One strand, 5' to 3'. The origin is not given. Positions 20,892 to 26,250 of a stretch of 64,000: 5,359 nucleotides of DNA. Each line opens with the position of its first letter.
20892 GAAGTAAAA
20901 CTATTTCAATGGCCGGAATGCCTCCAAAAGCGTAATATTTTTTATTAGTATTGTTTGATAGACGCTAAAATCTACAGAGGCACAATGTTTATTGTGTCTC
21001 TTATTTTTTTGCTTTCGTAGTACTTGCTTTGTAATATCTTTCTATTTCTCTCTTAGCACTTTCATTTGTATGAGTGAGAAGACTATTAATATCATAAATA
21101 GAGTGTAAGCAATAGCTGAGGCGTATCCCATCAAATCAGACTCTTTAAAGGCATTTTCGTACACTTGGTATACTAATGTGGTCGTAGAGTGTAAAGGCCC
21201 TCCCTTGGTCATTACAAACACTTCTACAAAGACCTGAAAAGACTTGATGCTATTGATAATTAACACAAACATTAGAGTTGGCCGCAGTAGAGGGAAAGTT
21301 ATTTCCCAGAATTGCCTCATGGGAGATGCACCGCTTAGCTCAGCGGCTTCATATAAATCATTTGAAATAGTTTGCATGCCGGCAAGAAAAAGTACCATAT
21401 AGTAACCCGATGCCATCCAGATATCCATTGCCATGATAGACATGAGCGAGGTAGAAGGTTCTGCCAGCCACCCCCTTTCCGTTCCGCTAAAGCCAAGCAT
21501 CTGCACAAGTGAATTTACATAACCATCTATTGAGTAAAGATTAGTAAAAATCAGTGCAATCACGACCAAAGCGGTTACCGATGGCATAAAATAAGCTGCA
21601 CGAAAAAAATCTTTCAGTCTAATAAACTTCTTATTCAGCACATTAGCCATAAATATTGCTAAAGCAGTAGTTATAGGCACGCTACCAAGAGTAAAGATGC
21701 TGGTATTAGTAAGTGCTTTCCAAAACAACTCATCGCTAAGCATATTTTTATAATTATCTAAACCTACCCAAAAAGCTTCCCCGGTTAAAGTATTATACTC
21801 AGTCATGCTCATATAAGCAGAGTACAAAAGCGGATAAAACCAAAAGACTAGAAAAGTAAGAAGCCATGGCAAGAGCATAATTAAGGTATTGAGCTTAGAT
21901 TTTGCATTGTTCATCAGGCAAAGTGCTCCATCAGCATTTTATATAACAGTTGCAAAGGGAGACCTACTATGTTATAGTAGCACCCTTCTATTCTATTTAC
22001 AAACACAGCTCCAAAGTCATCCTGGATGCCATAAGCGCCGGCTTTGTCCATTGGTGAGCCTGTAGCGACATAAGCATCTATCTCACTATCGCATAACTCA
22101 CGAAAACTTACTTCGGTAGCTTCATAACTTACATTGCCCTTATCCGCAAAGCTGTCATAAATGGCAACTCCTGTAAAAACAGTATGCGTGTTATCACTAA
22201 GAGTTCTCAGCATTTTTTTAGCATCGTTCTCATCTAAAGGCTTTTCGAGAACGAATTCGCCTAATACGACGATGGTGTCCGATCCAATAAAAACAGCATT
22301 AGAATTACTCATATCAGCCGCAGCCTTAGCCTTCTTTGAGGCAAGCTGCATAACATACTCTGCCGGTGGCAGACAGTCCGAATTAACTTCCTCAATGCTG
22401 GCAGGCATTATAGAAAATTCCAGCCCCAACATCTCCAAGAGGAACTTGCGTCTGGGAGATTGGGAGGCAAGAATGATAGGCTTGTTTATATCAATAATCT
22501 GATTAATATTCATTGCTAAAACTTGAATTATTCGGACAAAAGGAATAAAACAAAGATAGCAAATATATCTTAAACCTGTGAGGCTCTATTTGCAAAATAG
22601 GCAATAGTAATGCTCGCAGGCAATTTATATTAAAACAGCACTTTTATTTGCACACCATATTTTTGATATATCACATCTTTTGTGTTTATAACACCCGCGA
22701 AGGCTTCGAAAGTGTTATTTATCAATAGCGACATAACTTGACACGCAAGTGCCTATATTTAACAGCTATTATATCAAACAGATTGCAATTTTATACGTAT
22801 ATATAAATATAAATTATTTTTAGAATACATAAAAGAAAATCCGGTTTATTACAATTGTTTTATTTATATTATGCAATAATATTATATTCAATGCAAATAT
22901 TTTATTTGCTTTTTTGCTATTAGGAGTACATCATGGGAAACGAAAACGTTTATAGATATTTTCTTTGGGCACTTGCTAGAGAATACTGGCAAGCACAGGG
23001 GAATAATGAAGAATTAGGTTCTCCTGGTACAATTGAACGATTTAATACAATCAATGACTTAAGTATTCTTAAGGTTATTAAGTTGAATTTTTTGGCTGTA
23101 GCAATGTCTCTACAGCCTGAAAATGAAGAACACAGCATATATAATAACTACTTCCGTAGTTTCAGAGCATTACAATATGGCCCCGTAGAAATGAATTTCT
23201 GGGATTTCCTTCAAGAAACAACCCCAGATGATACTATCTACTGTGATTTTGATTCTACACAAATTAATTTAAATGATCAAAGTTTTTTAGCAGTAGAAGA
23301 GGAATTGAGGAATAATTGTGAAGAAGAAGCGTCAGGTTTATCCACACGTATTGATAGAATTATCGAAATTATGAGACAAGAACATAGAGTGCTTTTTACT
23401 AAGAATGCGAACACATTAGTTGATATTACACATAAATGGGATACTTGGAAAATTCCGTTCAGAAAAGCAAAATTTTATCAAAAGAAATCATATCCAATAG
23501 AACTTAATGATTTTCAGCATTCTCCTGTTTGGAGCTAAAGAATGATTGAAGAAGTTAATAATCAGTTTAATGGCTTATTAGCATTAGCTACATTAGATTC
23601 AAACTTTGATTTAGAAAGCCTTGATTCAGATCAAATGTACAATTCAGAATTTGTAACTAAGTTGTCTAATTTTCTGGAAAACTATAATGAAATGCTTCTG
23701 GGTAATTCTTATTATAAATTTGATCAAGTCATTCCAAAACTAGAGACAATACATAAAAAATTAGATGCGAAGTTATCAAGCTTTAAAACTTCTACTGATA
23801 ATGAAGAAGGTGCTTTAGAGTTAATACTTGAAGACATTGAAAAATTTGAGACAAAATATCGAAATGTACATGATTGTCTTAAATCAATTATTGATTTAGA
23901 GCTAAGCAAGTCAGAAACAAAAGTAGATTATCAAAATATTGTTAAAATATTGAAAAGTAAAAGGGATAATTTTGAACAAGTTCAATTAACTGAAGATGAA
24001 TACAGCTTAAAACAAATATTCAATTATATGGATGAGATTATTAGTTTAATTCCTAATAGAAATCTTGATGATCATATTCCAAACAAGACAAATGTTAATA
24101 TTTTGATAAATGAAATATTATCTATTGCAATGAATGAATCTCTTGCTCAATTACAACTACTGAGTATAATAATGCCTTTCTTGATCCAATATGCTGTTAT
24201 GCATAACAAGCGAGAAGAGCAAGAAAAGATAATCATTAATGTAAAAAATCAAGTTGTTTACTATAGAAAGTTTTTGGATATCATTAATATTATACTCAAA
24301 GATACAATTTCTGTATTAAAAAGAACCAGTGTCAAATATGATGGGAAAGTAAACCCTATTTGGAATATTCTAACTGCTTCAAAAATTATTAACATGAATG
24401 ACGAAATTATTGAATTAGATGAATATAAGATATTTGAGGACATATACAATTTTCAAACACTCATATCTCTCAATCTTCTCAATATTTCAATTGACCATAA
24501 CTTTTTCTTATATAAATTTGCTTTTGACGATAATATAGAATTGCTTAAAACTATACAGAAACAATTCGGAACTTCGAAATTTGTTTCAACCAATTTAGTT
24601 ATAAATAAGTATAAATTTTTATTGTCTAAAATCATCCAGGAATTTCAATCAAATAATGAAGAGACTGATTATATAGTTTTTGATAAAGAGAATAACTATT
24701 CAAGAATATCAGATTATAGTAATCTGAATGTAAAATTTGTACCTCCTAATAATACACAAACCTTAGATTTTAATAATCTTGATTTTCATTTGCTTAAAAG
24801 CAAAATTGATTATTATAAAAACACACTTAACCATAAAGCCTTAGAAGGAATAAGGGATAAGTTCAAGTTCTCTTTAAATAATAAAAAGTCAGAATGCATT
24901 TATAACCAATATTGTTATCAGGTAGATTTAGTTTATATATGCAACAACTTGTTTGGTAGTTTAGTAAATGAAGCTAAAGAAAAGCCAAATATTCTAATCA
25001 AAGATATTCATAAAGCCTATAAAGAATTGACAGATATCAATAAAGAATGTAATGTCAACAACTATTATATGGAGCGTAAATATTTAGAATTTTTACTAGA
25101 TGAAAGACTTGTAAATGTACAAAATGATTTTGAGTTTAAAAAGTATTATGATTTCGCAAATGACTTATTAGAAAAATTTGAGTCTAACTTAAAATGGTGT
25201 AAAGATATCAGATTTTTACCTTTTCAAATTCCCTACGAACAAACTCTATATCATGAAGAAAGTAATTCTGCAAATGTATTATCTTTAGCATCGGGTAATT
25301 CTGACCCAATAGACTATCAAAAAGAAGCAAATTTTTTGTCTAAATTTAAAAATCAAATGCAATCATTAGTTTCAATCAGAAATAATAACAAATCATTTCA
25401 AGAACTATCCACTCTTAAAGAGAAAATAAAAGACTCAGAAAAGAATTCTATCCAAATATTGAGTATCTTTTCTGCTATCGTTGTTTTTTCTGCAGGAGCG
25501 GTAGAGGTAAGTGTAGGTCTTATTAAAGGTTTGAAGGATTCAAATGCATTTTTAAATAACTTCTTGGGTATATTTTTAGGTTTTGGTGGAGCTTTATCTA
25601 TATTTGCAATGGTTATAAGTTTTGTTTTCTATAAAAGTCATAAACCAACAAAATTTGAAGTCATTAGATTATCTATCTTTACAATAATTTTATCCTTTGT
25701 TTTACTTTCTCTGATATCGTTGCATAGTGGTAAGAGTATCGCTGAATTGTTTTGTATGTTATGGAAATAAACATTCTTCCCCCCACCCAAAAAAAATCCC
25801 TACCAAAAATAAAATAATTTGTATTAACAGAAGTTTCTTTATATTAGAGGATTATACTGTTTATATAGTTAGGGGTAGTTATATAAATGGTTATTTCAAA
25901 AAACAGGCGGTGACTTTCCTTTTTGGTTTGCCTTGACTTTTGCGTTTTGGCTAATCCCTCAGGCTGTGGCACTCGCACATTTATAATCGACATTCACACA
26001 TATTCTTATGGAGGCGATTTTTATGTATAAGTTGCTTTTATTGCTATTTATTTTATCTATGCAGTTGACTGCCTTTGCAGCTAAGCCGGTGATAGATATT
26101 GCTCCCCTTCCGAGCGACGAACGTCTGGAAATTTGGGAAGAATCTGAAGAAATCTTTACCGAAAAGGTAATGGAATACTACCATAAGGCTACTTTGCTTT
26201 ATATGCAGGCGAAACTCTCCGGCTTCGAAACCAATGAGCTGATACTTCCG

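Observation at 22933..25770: AT-rich two-gene ORFan cassette: 201-aa protein + 742-aa helical protein with C-terminal triple-TM module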

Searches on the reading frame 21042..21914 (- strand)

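Call 113: search_protein_families(library=pfam, proteins=[window:21042-21914:-], max_evalue=0.001)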
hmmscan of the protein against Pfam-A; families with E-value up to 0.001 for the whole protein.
window:21042-21914:- (290 aa): 1 family
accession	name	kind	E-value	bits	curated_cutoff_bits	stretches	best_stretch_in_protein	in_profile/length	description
PF00528.27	BPD_transp_1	-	3.6e-17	63.1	26.4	1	84-281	3-171/184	Binding-protein-dependent transport system inner membrane component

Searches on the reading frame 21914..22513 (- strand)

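Call 113: search_protein_families(library=pfam, proteins=[window:21914-22513:-], max_evalue=0.001)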
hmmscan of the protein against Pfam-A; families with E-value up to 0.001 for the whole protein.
window:21914-22513:- (199 aa): 1 family
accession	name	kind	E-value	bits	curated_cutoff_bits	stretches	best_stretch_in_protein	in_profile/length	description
PF02545.19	Maf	-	2e-62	210.7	27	1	12-196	1-186/187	Maf-like protein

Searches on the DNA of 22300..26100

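Call 104: search_rna_families(source=window, start=22300, end=26100, threshold=evalue, max_evalue=1)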
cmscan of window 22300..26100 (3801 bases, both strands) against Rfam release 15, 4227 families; matches with E-value up to 1: 0.
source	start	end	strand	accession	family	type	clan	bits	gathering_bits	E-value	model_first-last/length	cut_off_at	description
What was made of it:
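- Tried and rejected: There is no Rfam match in 22300-26100 (call 104).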
